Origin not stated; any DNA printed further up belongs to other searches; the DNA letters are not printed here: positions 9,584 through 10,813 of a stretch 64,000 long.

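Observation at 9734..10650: Kinase-like N-terminal domain of the giant sensor looks catalytically degenerate (pseudokinase)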

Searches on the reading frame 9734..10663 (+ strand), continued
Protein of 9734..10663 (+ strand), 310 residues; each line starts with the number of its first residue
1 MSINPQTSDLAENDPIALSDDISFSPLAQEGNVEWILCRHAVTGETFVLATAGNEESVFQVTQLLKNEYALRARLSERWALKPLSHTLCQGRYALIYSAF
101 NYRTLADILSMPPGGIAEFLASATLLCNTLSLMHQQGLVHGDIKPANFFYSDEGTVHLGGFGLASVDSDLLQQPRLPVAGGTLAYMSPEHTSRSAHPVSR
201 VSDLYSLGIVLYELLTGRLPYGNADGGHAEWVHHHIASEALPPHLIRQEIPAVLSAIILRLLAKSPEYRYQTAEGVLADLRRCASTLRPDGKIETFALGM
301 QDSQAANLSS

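Call 55: search_protein_families(library=pfam, proteins=[P0241, P0249, P0294, P0207, P0272], max_evalue=0.000001)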
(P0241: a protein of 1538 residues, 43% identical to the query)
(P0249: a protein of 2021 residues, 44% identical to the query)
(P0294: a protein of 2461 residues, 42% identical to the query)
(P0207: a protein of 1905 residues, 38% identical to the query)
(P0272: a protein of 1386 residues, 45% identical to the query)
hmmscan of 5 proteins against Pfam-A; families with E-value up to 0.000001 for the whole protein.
P0241 (1538 aa): 6 families
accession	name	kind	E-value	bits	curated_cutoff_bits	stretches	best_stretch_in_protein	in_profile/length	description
PF13191.12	AAA_16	-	7.8e-44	150.5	32.6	1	295-484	1-167/167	AAA ATPase domain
PF00069.31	Pkinase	-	1.2e-25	90.8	31.7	1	50-254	46-253/263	Protein kinase domain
PF01590.32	GAF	-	1.5e-14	55.1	22.4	1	1311-1451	4-133/133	GAF domain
PF07714.23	PK_Tyr_Ser-Thr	-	5.3e-14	52.6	23.1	1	94-222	96-221/258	Protein tyrosine and serine/threonine kinase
PF13185.12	GAF_2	-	2.2e-11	44.5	28.6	1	1312-1452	7-136/136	GAF domain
PF00989.32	PAS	-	6.2e-07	29.9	22.6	0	1479-1534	1-56/113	PAS fold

P0249 (2021 aa): 9 families
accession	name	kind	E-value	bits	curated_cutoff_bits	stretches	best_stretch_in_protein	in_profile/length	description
PF13191.12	AAA_16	-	5e-43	147.9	32.6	1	296-485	1-167/167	AAA ATPase domain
PF01590.32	GAF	-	2.6e-21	77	22.4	2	1311-1450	5-133/133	GAF domain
PF00069.31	Pkinase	-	3.7e-16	59.8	31.7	1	109-254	106-252/263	Protein kinase domain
PF08447.18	PAS_3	-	8e-14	52.1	25.6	1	1501-1588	2-89/89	PAS fold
PF13185.12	GAF_2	-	8.3e-14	52.4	28.6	0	1324-1451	19-136/136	GAF domain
PF07730.19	HisKA_3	-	2.4e-12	47.6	24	1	1816-1882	1-66/68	Histidine kinase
PF07714.23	PK_Tyr_Ser-Thr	-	6.5e-12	45.7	23.1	1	95-253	96-248/258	Protein tyrosine and serine/threonine kinase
PF02518.31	HATPase_c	-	4e-10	40.6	26.4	1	1925-2013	4-110/111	Histidine kinase-, DNA gyrase B-, and HSP90-like ATPase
PF13492.12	GAF_3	-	6.7e-10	39.9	27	0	1398-1452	76-129/129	GAF domain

P0294 (2461 aa): 11 families
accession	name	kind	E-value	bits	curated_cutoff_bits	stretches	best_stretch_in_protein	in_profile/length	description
PF08447.18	PAS_3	-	1.4e-66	221.2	25.6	4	1639-1723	3-89/89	PAS fold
PF13191.12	AAA_16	-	1.4e-37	130.2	32.6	1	297-485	1-166/167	AAA ATPase domain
PF00069.31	Pkinase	-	2.7e-30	106.1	31.7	1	39-258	32-255/263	Protein kinase domain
PF00989.32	PAS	-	2.4e-29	102.1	22.6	1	1875-1980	2-108/113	PAS fold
PF07568.18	HisKA_2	-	6.9e-28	97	22.3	1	2261-2336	1-76/76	Histidine kinase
PF08448.16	PAS_4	-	1.9e-24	86.5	23.1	2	1633-1731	13-110/110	PAS fold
PF07714.23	PK_Tyr_Ser-Thr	-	1.4e-20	74.1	23.1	1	31-254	28-248/258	Protein tyrosine and serine/threonine kinase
PF13426.13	PAS_9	-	5.4e-17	62.4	27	0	1628-1726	4-101/103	PAS domain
PF13185.12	GAF_2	-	6e-16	59.3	28.6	1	1313-1455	5-136/136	GAF domain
PF01590.32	GAF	-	2.1e-15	57.9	22.4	1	1313-1454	3-133/133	GAF domain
PF02518.31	HATPase_c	-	3.6e-07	31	26.4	0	2364-2453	8-109/111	Histidine kinase-, DNA gyrase B-, and HSP90-like ATPase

P0207 (1905 aa): 6 families
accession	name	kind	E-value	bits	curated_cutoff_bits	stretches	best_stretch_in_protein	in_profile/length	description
PF00069.31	Pkinase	-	7.3e-65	219.4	31.7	2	104-374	6-257/263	Protein kinase domain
PF07714.23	PK_Tyr_Ser-Thr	-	2.4e-44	152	23.1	2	104-369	6-250/258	Protein tyrosine and serine/threonine kinase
PF13191.12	AAA_16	-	8.8e-40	137.4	32.6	1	720-909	1-167/167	AAA ATPase domain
PF01590.32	GAF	-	8.4e-12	46.2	22.4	1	1733-1876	1-133/133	GAF domain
PF13185.12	GAF_2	-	7.2e-10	39.6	28.6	1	1733-1877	3-136/136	GAF domain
PF01636.29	APH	-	1.3e-07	32.1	23.2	0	105-212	5-106/239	Phosphotransferase enzyme family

P0272 (1386 aa): 3 families
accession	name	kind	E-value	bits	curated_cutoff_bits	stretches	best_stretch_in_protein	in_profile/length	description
PF13191.12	AAA_16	-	1.6e-40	139.8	32.6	1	297-486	1-167/167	AAA ATPase domain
PF00069.31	Pkinase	-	2.9e-28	99.4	31.7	1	109-263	105-260/263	Protein kinase domain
PF07714.23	PK_Tyr_Ser-Thr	-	9.8e-15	55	23.1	1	103-256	103-250/258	Protein tyrosine and serine/threonine kinase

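Call 56: search_protein_families(library=pfam, proteins=[P0171, P0212, P0250, P0183, P0231], max_evalue=0.000001)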
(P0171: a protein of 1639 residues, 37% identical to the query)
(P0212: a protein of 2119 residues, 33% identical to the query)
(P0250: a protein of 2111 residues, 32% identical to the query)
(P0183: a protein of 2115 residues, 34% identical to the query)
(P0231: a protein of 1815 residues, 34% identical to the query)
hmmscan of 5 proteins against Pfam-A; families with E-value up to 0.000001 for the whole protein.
P0171 (1639 aa): 6 families
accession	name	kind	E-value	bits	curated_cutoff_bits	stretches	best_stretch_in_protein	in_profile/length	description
PF00069.31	Pkinase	-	1.2e-75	254.7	31.7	2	53-308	1-253/263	Protein kinase domain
PF07714.23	PK_Tyr_Ser-Thr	-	2e-46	158.9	23.1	2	56-307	4-249/258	Protein tyrosine and serine/threonine kinase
PF13191.12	AAA_16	-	1.4e-37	130.2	32.6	1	659-847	1-167/167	AAA ATPase domain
PF06293.20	Kdo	-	1.4e-09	38.1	21.3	0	474-524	126-180/207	Lipopolysaccharide kinase (Kdo/WaaP) family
PF03109.22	ABC1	-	5.5e-09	36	22.9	0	126-208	142-219/244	ABC1 atypical kinase-like domain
PF19974.5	TCAD9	-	4.6e-07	29.8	40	0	475-536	287-343/429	Ternary complex associated domain 9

P0212 (2119 aa): 9 families
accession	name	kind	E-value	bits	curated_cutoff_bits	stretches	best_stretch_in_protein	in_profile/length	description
PF00069.31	Pkinase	-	6.4e-78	262.2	31.7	2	9-264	1-253/263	Protein kinase domain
PF07714.23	PK_Tyr_Ser-Thr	-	1.3e-54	185.6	23.1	2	12-262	4-248/258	Protein tyrosine and serine/threonine kinase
PF13191.12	AAA_16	-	5.9e-43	147.7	32.6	1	688-876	1-167/167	AAA ATPase domain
PF13185.12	GAF_2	-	5e-12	46.6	28.6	1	1734-1865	3-123/136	GAF domain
PF01590.32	GAF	-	1.9e-11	45.1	22.4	1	1735-1860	2-117/133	GAF domain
PF00211.25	Guanylate_cyc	-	1.9e-11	44.3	21.9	1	1971-2116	36-182/183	Adenylate and Guanylate cyclase catalytic domain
PF01636.29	APH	-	3.7e-08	33.9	23.2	0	486-544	134-199/239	Phosphotransferase enzyme family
PF06293.20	Kdo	-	7.6e-08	32.5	21.3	0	499-542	123-169/207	Lipopolysaccharide kinase (Kdo/WaaP) family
PF03109.22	ABC1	-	1.4e-07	31.4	22.9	0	70-159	130-215/244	ABC1 atypical kinase-like domain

P0250 (2111 aa): 10 families
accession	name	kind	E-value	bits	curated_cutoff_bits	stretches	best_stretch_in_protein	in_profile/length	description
PF00069.31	Pkinase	-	1.9e-76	257.4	31.7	2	2-245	13-253/263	Protein kinase domain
PF00211.25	Guanylate_cyc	-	5.3e-52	176.5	21.9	1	1929-2107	3-182/183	Adenylate and Guanylate cyclase catalytic domain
PF07714.23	PK_Tyr_Ser-Thr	-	4.7e-50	170.7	23.1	2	12-244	27-249/258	Protein tyrosine and serine/threonine kinase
PF13191.12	AAA_16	-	5.9e-44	150.9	32.6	1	672-860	1-167/167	AAA ATPase domain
PF01590.32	GAF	-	2.2e-15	57.8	22.4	1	1722-1864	2-133/133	GAF domain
PF13185.12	GAF_2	-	2.1e-10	41.4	28.6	1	1721-1863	3-134/136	GAF domain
PF06293.20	Kdo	-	2.6e-09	37.2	21.3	0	484-523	125-167/207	Lipopolysaccharide kinase (Kdo/WaaP) family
PF03109.22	ABC1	-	9.4e-09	35.2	22.9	0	453-533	144-222/244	ABC1 atypical kinase-like domain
PF17667.7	Pkinase_fungal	-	1.3e-08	34.4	24.1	0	376-551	261-363/387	Fungal protein kinase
PF01636.29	APH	-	2.9e-07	31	23.2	0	483-531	151-203/239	Phosphotransferase enzyme family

P0183 (2115 aa): 11 families
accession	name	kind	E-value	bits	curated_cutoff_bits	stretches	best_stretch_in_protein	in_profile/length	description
PF00069.31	Pkinase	-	4.4e-69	233.3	31.7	2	2-237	5-256/263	Protein kinase domain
PF07714.23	PK_Tyr_Ser-Thr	-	6.8e-53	180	23.1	2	2-241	5-256/258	Protein tyrosine and serine/threonine kinase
PF13191.12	AAA_16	-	2.3e-25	90.5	32.6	1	551-708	1-167/167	AAA ATPase domain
PF01590.32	GAF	-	3.7e-24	86.2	22.4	2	1548-1688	2-133/133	GAF domain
PF02518.31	HATPase_c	-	1.4e-23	83.9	26.4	1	1996-2102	2-109/111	Histidine kinase-, DNA gyrase B-, and HSP90-like ATPase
PF13185.12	GAF_2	-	1.8e-18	67.5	28.6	2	1548-1689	4-136/136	GAF domain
PF13492.12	GAF_3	-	8.4e-15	55.8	27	1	1548-1690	2-129/129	GAF domain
PF00512.31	HisKA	-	3.8e-09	36.9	26.9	1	1884-1950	2-66/66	His Kinase A (phospho-acceptor) domain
PF03109.22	ABC1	-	2.3e-08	33.9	22.9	0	63-137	139-215/244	ABC1 atypical kinase-like domain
PF01636.29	APH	-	1.5e-07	31.9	23.2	0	377-409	165-198/239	Phosphotransferase enzyme family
PF17667.7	Pkinase_fungal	-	4.8e-07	29.3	24.1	0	107-183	305-387/387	Fungal protein kinase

P0231 (1815 aa): 6 families
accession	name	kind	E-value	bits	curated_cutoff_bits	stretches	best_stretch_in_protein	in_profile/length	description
PF00069.31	Pkinase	-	7.1e-69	232.6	31.7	2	1523-1781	3-256/263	Protein kinase domain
PF07714.23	PK_Tyr_Ser-Thr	-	7.6e-41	140.5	23.1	2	1524-1777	4-250/258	Protein tyrosine and serine/threonine kinase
PF13191.12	AAA_16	-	1.1e-31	111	32.6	1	299-482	1-161/167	AAA ATPase domain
PF01590.32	GAF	-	1.1e-10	42.6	22.4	1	1322-1463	4-132/133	GAF domain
PF03109.22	ABC1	-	1.1e-07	31.7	22.9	0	1595-1682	143-226/244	ABC1 atypical kinase-like domain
PF13185.12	GAF_2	-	9.4e-07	29.6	28.6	0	1375-1464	46-135/136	GAF domain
